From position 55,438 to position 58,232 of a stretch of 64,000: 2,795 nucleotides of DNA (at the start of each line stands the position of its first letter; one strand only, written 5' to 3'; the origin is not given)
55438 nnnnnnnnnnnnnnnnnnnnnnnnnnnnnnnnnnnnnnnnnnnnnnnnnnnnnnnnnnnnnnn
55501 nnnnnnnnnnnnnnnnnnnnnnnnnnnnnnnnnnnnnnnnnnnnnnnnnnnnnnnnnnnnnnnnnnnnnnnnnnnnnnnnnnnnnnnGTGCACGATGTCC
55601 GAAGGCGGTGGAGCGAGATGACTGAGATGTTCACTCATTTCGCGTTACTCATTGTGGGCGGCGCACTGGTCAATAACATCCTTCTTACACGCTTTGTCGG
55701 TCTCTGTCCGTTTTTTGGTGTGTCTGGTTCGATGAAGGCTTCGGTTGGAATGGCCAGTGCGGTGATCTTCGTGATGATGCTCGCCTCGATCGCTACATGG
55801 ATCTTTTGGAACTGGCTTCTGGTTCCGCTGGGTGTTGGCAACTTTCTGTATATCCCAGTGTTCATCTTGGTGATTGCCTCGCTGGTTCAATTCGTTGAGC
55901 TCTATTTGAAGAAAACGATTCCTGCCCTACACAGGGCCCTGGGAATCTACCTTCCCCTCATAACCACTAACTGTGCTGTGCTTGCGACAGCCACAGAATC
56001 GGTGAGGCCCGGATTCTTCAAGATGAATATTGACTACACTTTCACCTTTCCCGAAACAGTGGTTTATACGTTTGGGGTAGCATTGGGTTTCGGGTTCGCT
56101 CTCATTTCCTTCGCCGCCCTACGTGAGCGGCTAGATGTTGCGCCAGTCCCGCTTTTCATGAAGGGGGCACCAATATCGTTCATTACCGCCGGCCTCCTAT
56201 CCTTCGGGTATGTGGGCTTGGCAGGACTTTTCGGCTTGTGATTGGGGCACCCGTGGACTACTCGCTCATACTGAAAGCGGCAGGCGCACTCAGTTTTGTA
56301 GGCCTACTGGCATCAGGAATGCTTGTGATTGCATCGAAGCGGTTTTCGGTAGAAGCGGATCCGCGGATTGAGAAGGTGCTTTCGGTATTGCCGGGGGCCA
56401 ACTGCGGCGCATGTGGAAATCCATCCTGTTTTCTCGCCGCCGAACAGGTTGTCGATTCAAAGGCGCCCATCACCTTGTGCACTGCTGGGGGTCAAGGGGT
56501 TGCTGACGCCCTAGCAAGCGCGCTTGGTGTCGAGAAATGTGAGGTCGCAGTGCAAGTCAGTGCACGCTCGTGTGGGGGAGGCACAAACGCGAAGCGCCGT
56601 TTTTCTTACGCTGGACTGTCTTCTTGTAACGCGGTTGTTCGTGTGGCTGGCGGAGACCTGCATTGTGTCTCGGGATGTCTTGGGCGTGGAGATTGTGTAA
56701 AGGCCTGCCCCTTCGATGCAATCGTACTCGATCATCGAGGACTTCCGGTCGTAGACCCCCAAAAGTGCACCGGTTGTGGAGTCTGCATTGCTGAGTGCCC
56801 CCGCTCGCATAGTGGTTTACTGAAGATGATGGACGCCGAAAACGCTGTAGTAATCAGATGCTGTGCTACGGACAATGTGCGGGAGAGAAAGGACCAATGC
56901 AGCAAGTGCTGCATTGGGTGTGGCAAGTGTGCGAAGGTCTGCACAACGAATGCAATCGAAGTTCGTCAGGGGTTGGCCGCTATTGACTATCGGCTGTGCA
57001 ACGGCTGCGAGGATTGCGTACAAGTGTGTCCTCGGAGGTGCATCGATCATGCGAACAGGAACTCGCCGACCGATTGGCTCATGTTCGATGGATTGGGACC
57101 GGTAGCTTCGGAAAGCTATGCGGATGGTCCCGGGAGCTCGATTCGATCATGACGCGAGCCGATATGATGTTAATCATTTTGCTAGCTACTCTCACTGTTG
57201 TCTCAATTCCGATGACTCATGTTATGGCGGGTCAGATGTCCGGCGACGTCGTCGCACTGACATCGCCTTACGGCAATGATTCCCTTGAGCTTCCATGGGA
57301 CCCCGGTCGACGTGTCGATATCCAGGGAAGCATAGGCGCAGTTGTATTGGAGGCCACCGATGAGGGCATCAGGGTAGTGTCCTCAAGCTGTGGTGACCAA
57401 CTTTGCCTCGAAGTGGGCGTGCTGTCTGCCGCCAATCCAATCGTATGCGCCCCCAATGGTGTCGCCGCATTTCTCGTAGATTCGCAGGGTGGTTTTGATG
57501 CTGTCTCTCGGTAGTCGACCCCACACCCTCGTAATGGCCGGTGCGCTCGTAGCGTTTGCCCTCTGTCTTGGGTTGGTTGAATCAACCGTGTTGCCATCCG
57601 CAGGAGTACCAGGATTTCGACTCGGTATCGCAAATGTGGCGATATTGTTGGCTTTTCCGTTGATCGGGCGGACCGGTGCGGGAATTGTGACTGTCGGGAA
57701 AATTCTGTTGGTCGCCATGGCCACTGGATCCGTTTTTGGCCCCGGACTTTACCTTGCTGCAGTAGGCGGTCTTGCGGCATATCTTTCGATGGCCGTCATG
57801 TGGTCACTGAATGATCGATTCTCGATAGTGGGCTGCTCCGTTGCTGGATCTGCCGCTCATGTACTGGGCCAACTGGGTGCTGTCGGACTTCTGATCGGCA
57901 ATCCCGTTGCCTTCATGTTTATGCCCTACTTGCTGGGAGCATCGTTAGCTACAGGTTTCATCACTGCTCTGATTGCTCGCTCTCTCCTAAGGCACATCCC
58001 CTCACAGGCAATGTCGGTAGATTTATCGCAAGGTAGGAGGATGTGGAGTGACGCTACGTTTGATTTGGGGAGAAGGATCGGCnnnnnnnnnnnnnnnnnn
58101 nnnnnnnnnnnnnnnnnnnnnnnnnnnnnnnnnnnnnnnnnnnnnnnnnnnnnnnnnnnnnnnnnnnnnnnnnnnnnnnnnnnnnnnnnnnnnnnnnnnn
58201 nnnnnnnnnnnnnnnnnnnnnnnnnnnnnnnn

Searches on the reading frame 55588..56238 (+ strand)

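Call 34: search_protein_families(library=pfam, proteins=[window:55588-56238:+], max_evalue=1e-8)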
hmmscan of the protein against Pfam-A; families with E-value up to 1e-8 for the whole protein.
window:55588-56238:+ (217 aa): 1 family
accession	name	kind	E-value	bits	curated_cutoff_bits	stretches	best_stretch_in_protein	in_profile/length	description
PF02508.19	Rnf-Nqr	-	1.6e-46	158.9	23.8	1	21-214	4-173/174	Rnf-Nqr subunit, membrane protein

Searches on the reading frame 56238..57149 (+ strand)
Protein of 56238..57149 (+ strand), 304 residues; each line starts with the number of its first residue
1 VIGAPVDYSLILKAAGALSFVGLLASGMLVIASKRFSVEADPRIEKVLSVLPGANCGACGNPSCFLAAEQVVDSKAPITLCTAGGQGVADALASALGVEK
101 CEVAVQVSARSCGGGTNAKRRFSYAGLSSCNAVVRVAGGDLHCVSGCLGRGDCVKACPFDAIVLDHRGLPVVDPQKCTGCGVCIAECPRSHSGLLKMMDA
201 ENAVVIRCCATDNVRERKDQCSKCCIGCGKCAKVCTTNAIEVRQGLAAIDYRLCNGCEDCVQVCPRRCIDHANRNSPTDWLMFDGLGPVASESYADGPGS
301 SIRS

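Call 34: search_protein_families(library=pfam, proteins=[window:56238-57149:+], max_evalue=1e-8)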
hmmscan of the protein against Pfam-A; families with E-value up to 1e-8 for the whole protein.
window:56238-57149:+ (304 aa): 7 families
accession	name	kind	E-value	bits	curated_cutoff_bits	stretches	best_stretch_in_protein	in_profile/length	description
PF00037.32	Fer4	-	1.6e-14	53.4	21.1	0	170-188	1-19/24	4Fe-4S binding domain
PF12838.12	Fer4_7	-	4.9e-14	53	27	0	146-189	4-50/52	4Fe-4S dicluster domain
PF12837.12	Fer4_6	-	5.4e-12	45.5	25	0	170-189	2-21/24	4Fe-4S binding domain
PF14697.11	Fer4_21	-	9.1e-12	45.4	35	0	146-188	7-52/59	4Fe-4S dicluster domain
PF04060.18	FeS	-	2.3e-10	40.4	23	1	51-82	1-32/33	Putative Fe-S cluster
PF13187.11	Fer4_9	-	5e-10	39.7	27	0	147-190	2-50/52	4Fe-4S dicluster domain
PF13237.11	Fer4_10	-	5.3e-10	39.5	25.5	0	146-188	8-53/53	4Fe-4S dicluster domain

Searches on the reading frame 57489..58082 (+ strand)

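Call 34: search_protein_families(library=pfam, proteins=[window:57489-58082:+], max_evalue=1e-8)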
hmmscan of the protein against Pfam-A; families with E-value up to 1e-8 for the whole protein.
window:57489-58082:+ (198 aa): 1 family
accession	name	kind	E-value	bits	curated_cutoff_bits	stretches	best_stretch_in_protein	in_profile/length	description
PF07456.16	Hpre_diP_synt_I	-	4.2e-25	88.9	30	1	20-165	1-146/147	Heptaprenyl diphosphate synthase component I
